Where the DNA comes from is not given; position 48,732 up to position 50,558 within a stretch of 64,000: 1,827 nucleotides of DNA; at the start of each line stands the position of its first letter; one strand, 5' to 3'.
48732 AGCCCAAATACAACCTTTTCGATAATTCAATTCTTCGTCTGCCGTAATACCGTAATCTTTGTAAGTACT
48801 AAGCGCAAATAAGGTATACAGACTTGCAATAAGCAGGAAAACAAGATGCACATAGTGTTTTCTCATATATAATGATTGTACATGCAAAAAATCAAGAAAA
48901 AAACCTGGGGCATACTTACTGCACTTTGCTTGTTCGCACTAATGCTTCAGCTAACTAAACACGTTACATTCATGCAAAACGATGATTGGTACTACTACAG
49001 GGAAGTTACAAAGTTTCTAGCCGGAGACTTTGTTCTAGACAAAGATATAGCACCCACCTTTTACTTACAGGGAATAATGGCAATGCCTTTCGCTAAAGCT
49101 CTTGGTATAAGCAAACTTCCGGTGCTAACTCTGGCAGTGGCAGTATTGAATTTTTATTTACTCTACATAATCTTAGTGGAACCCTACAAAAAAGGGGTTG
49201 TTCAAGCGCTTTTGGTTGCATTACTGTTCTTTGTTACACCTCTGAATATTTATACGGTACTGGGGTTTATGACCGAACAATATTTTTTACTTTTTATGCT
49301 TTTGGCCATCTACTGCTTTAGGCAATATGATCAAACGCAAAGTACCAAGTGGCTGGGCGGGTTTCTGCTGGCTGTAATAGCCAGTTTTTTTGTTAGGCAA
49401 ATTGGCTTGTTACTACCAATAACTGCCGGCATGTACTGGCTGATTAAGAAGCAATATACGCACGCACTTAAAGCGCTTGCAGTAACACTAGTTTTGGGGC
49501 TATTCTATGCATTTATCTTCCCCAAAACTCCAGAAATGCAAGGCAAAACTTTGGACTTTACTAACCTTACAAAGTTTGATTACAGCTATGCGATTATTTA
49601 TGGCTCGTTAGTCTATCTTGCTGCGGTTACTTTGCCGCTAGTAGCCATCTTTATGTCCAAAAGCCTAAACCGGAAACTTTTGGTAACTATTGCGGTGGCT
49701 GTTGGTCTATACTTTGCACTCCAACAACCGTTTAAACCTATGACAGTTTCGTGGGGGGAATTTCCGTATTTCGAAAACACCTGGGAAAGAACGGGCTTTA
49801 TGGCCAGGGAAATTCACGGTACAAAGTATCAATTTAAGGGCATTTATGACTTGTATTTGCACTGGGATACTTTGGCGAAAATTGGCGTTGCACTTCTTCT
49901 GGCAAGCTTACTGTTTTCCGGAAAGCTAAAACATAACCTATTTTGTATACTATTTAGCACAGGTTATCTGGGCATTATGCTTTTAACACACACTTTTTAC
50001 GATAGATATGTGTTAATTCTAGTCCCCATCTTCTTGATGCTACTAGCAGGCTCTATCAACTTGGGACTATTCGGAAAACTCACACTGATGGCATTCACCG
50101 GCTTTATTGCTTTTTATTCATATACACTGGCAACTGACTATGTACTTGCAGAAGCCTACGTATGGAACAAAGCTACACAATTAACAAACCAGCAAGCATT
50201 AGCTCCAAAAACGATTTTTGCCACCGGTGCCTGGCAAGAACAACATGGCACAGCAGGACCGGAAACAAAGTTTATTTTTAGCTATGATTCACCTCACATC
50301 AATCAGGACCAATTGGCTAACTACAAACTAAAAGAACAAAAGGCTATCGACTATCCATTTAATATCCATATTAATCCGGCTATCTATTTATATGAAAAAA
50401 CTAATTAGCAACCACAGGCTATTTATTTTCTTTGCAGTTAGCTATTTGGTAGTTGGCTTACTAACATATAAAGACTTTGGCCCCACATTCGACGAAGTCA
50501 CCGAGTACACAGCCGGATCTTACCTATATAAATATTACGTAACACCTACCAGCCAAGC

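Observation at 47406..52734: Divergent cluster of three GT-C genes, including a clear paralogue pair, plus an unknown membrane protein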

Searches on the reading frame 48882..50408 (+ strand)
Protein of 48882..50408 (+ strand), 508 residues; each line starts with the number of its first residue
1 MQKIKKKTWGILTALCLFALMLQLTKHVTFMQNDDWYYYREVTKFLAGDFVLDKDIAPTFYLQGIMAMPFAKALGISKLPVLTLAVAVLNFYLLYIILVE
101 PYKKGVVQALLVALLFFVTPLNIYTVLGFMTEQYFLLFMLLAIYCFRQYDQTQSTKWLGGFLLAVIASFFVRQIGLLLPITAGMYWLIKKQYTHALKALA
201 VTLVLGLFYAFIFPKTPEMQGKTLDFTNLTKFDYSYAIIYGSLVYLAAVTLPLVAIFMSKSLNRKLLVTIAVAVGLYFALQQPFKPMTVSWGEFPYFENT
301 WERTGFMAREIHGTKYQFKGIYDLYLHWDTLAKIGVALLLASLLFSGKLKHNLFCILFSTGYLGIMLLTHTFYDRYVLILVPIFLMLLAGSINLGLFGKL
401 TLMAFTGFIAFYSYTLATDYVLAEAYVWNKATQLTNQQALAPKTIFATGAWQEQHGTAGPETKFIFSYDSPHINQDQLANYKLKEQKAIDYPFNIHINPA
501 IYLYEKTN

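Call 5: search_protein_families(library=pfam, proteins=[window:48882-50408:+], max_evalue=1)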
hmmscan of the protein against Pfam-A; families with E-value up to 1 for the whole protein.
window:48882-50408:+ (508 aa): 1 family
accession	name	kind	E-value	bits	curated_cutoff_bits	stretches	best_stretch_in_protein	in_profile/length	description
PF13231.12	PMT_2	-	0.00014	22.5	26.1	1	82-212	27-154/160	Dolichyl-phosphate-mannose-protein mannosyltransferase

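Call 6: search_protein_families(library=ncbifam, proteins=[window:48882-50408:+], max_evalue=1)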
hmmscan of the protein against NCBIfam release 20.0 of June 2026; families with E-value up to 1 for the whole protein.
window:48882-50408:+ (508 aa): 0 families

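Call 8: search_solved_structures(query=window:48882-50408:+, max_evalue=10)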
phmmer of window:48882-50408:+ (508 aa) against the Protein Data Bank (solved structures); distinct sequences matched with E-value up to 10: 0.

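Call 13: find_homologous_proteins(query=window:48882-50408:+)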
Query window:48882-50408:+ (508 aa): 66 proteins with E <= 0.001 among 8000 candidates.
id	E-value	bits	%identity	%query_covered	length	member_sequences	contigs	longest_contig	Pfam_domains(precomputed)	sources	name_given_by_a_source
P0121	9.3e-134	465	46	100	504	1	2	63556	-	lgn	-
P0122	7.1e-125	436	44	94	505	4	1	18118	-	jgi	-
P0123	7.4e-124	433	44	94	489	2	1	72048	PF13231.13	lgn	-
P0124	9.7e-119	416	44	99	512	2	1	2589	-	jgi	jgi:hypothetical protein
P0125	4.2e-118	414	44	97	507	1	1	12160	-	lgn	-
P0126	7.1e-117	410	43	99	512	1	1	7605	-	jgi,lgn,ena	-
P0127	3.3e-116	407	43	94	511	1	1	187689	-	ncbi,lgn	-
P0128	2.9e-112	394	39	98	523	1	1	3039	-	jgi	jgi:hypothetical protein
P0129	3.1e-112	394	42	94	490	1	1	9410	-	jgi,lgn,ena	-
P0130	3.6e-112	394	41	98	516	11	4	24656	-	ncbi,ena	-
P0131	2.0e-111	392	42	94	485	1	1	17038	PF13231.13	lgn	-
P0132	9.4e-111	389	43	100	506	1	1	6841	PF02366.25,PF13231.13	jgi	jgi:hypothetical protein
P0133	1.0e-110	389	42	97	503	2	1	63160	-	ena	-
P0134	2.0e-110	388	40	95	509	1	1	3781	-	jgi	-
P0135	3.0e-110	388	41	98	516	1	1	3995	-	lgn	-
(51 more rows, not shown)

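Call 29: search_solved_structures(query=A2, max_evalue=10, show_alignments=3)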
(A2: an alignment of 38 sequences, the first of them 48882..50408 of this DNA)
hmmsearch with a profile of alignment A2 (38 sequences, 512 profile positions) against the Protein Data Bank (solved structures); distinct sequences matched with E-value up to 10: 1.
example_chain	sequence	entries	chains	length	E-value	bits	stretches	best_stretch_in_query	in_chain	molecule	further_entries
6pbd_A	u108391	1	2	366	0.44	12.6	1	424-480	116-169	Modification methylase CcrMI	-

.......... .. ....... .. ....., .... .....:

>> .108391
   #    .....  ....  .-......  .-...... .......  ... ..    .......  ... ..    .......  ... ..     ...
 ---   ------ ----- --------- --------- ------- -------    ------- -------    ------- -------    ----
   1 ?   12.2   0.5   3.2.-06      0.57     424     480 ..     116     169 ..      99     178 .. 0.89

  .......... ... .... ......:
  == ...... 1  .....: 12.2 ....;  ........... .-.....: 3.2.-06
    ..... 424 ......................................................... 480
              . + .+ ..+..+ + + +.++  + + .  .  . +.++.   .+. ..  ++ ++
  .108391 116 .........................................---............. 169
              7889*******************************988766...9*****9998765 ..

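Call 36: find_related_loci(query=A2, collection=genome_contigs, flank=10000)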
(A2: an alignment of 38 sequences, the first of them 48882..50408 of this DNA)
Query A2 (508 aa) in genome_contigs; peptide patterns used: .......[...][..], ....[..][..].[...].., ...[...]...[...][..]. (x = any residue, [..] = any of these).
205 stretches matched a pattern; 56 encode a relative of the query (tblastn E <= 1e-3); 54 distinct loci.
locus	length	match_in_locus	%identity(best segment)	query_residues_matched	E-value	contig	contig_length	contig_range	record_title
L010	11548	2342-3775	43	27-507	1e-120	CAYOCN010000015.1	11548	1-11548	MAG TPA_asm: uncultured Candidatus Saccharibacteria bacterium isolate SRP272421_co3_296 genome assembly, contig: NODE_16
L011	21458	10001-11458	40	28-506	1e-118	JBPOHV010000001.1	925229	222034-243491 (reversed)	MAG: candidate division WWE3 bacterium isolate MAG_289 c_000000385610, whole genome shotgun sequence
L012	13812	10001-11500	41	11-506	2e-115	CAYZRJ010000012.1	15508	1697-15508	MAG TPA_asm: uncultured Candidatus Saccharibacteria bacterium isolate SRP062349_co1_296 genome assembly, contig: NODE_59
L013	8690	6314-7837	43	4-506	4e-115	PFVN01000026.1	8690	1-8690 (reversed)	MAG: Candidatus Moranbacteria bacterium CG_4_9_14_3_um_filter_42_9 CG_4_9_14_3_um_filter_150_scaffold_9703_c, whole geno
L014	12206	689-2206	40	5-506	8e-113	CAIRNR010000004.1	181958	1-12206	uncultured candidate division WWE3 bacterium isolate AM-2014_bin-1800 genome assembly, contig: bin-1800:4/8, whole genom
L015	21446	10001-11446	43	30-506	1e-112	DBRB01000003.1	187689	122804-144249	MAG TPA_asm: candidate division WWE3 bacterium UBA1379 UBA1379_contig_2226, whole genome shotgun sequence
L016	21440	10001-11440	40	28-508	4e-112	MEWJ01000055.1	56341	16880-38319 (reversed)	MAG: candidate division WWE3 bacterium RIFOXYD1_FULL_43_17 rifoxyd1_full_scaffold_702, whole genome shotgun sequence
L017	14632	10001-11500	40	11-506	3e-112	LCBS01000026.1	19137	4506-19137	MAG: candidate division WWE3 bacterium GW2011_GWB1_41_6 UU72_C0026, whole genome shotgun sequence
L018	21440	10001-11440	41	28-508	1e-110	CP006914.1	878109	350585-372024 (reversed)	Candidate division WWE3 bacterium RAAC2_WWE3_1 chromosome, complete genome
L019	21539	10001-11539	38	5-506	8e-111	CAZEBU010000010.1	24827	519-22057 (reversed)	MAG TPA_asm: uncultured Candidatus Saccharibacteria bacterium isolate SRP128015_co2_294 genome assembly, contig: NODE_84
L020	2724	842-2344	39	14-505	6e-115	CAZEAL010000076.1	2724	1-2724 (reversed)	MAG TPA_asm: uncultured Candidatus Saccharibacteria bacterium isolate binchicken_co169_150 genome assembly, contig: k99_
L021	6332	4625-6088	41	27-508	3e-110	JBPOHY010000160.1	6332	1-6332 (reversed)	MAG: candidate division WWE3 bacterium isolate MAG_425 c_000000405766, whole genome shotgun sequence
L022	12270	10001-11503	40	12-506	9e-110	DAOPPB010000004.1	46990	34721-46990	MAG TPA_asm: bacterium isolate AMR_MDS_1559 NODE_995_length_46990_cov_7.398849, whole genome shotgun sequence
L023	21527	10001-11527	40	1-508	2e-109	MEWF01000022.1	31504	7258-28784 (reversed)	MAG: candidate division WWE3 bacterium RIFOXYC2_FULL_42_13 rifoxyc2_full_scaffold_647, whole genome shotgun sequence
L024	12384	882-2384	40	12-506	7e-109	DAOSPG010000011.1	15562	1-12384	MAG TPA_asm: bacterium isolate AMR_MDS_2325 NODE_3809_length_15562_cov_21.479525, whole genome shotgun sequence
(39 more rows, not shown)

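Call 46: search_protein_families(library=pfam, alignment_id=A2, max_evalue=0.01)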
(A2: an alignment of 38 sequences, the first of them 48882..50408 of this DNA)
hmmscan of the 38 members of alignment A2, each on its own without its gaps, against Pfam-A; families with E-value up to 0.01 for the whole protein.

A. member 1, window:48882-50408:+ (508 aa): 1 family
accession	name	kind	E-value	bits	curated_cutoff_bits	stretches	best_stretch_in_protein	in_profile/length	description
PF13231.12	PMT_2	-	0.00014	22.5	26.1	1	82-212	27-154/160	Dolichyl-phosphate-mannose-protein mannosyltransferase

B. families by the number of members that match (of 38 scanned): 4 families
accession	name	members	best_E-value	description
PF13231.12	PMT_2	18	1.5e-07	Dolichyl-phosphate-mannose-protein mannosyltransferase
PF02366.24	PMT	1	2.3e-05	Dolichyl-phosphate-mannose-protein mannosyltransferase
PF15971.10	Mannosyl_trans4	1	0.0003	DolP-mannose mannosyltransferase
PF02313.22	Fumarate_red_D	1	0.0041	Fumarate reductase subunit D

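Call 77: search_protein_families(library=pfam, proteins=[L013:7846-8592:+, L010:3794-4687:+], max_evalue=0.001)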
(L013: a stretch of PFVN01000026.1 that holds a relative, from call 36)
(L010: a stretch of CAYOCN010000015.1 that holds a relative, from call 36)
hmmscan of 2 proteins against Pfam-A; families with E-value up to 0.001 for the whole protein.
L013:7846-8592:+ (248 aa): 8 families
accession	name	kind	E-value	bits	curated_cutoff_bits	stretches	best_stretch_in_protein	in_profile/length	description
PF08241.18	Methyltransf_11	-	5.7e-17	62.6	21.2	1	43-134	1-95/95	Methyltransferase domain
PF13489.12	Methyltransf_23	-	9.4e-17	61.7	27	1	31-174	14-163/164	Methyltransferase domain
PF08242.18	Methyltransf_12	-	1.2e-15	58.4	30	1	43-132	1-98/98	Methyltransferase domain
PF13649.12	Methyltransf_25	-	2.6e-14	54.1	27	1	42-130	1-97/97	Methyltransferase domain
PF13847.12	Methyltransf_31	-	3.5e-14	53.2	27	1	40-138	5-113/145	Methyltransferase domain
PF05401.17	NodS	-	1.6e-07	31.8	24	1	28-135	33-145/201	Nodulation protein S (NodS)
PF07021.18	MetW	-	2.1e-06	28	21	1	42-140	17-116/193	Methionine biosynthesis protein MetW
PF01728.25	FtsJ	-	0.00028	21.3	24.1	1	3-105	3-97/181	FtsJ-like methyltransferase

L010:3794-4687:+ (297 aa): 5 families
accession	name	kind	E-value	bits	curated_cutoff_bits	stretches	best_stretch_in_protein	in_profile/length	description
PF00535.33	Glycos_transf_2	-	8.1e-27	94.6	23.3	1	5-190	1-167/168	Glycosyl transferase family 2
PF13641.12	Glyco_tranf_2_3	-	1.1e-16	62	27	1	4-233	3-217/230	Glycosyltransferase like family 2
PF13712.12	Glyco_tranf_2_5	-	2.8e-07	30.9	27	1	57-224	33-186/210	Glycosyltransferase like family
PF13632.12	Glyco_trans_2_3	-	1.1e-06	29.1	27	1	169-223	66-119/198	Glycosyl transferase family group 2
PF10111.15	Glyco_tranf_2_2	-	5e-05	23.3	27.3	0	26-92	24-97/276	Glycosyltransferase like family 2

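Call 78: search_protein_families(library=ncbifam, proteins=[L013:7846-8592:+, L010:3794-4687:+], max_evalue=0.001)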
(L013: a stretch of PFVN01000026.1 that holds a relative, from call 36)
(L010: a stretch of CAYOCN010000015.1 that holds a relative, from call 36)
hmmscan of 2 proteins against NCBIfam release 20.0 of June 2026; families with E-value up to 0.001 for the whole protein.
L013:7846-8592:+ (248 aa): 21 families
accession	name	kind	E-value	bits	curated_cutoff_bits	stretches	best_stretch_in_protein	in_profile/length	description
TIGR01983.1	UbiG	equivalog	3.3e-13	49.5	102.95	1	39-135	50-152/228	bifunctional 2-polyprenyl-6-hydroxyphenol methylase/3-demethylubiquinol 3-O-methyltransferase UbiG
TIGR02072.1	BioC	equivalog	8.2e-11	42.2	184.95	1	33-173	31-174/244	malonyl-ACP O-methyltransferase BioC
TIGR02021.1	BchM-ChlM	equivalog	2.6e-08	33.6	158.9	1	41-123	57-143/218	magnesium protoporphyrin IX methyltransferase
NF043040.1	corrin_prot_MT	hypoth_equivalog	3.4e-08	33.2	180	1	40-134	43-147/216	corrinoid protein-associated methyltransferase CpaM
NF010703.0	PRK14103.1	equivalog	1.4e-07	31.2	320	1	41-139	32-129/256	trans-aconitate 2-methyltransferase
NF002463.0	PRK01683.1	equivalog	4.4e-07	29.8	297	1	42-138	35-132/258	trans-aconitate 2-methyltransferase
NF041650.1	nod_mtase_NodS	equivalog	4.6e-07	29.7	300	1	42-132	42-137/190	nodulation methyltransferase NodS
NF041820.1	daptide_MTase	equivalog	6.1e-07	29.1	175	1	41-138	39-146/243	daptide-type RiPP biosynthesis methyltransferase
NF045667.1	MTase_DVU1556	equivalog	8.4e-07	28.6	155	1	41-172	25-162/213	DVU_1556 family methyltransferase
NF007610.0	PRK10258.1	equivalog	1.6e-06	27.7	342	1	33-133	37-137/251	malonyl-ACP O-methyltransferase BioC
NF008264.0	PRK11036.1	equivalog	1.1e-05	25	366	1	38-133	44-146/261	tRNA uridine 5-oxyacetic acid(34) methyltransferase CmoM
TIGR00755.1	ksgA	equivalog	1.7e-05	24.3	171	1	40-100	31-96/256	16S rRNA (adenine(1518)-N(6)/adenine(1519)-N(6))-dimethyltransferase RsmA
TIGR04345.1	ovoA_Cterm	equivalog_domain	3.8e-05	23.3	170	0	95-138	130-173/242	putative 4-mercaptohistidine N1-methyltransferase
TIGR02081.1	metW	equivalog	4.6e-05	23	189.5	1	42-135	17-111/194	methionine biosynthesis protein MetW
NF008686.0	PRK11705.1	equivalog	0.00011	21.3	400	1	39-135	168-266/383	cyclopropane fatty acyl phospholipid synthase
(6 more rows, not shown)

L010:3794-4687:+ (297 aa): 15 families
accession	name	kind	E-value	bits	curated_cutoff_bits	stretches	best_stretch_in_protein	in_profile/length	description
TIGR03937.1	PgaC_IcaA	equivalog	8.2e-15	54.7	422.3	1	3-108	46-156/407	poly-beta-1,6-N-acetyl-D-glucosamine synthase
TIGR01556.1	rhamnosyltran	subfamily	4.1e-14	52.4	200.55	2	160-235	133-208/281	rhamnosyltransferase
NF007482.0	PRK10073.1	equivalog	4.7e-13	48.9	423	1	2-122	6-128/334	glycosyltransferase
TIGR03965.1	mycofact_glyco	equivalog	3.5e-12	45.9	280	2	15-111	87-187/467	mycofactocin biosynthesis glycosyltransferase MftF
TIGR04283.1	glyco_like_mftF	equivalog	3.9e-11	43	182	1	4-112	1-105/221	TIGR04283 family arsenosugar biosynthesis glycosyltransferase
NF041875.1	EPS_EpsD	equivalog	2.1e-09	37.2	370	1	4-109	1-109/325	exopolysaccharide biosynthesis glycosyltransferase EpsD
NF050050.1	ProtGlycPglI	equivalog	7e-09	35.5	500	1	1-105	1-110/306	GalNAc(5)-diNAcBac-PP-undecaprenol beta-1,3-glucosyltransferase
NF047683.1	TeichurnBiosyTuaG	equivalog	1.3e-08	34.9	400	1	4-108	8-116/252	teichuronic acid biosynthesis protein TuaG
NF038302.1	EPS_HpsE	equivalog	5.8e-08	32.1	300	1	5-113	4-119/307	hormogonium polysaccharide biosynthesis glycosyltransferase HpsE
NF038299.1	EPS_HpsN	equivalog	1.7e-07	30.5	425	1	3-234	2-227/317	hormogonium polysaccharide biosynthesis glycosyltransferase HpsN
NF041394.1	GtaseAglG_Halo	equivalog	4.7e-07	29.4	440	1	5-105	4-109/304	glucosyl-dolichyl phosphate glucuronosyltransferase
NF053739.1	GlytfEpsEBac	equivalog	9.9e-07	28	450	1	3-111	2-115/265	glycosyltransferase EpsE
NF050113.1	gal_furan_GlfT1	equivalog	1.8e-06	27.5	330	1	7-102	4-104/290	galactofuranosyltransferase GlfT1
TIGR04009.1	wcaE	equivalog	2.8e-06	26.8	369.2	1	4-92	3-97/248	colanic acid biosynthesis glycosyltransferase WcaE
NF045692.1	OglycostaseCruG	equivalog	0.00016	20.7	600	0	4-51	43-91/386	2'-O-glycosyltransferase CruG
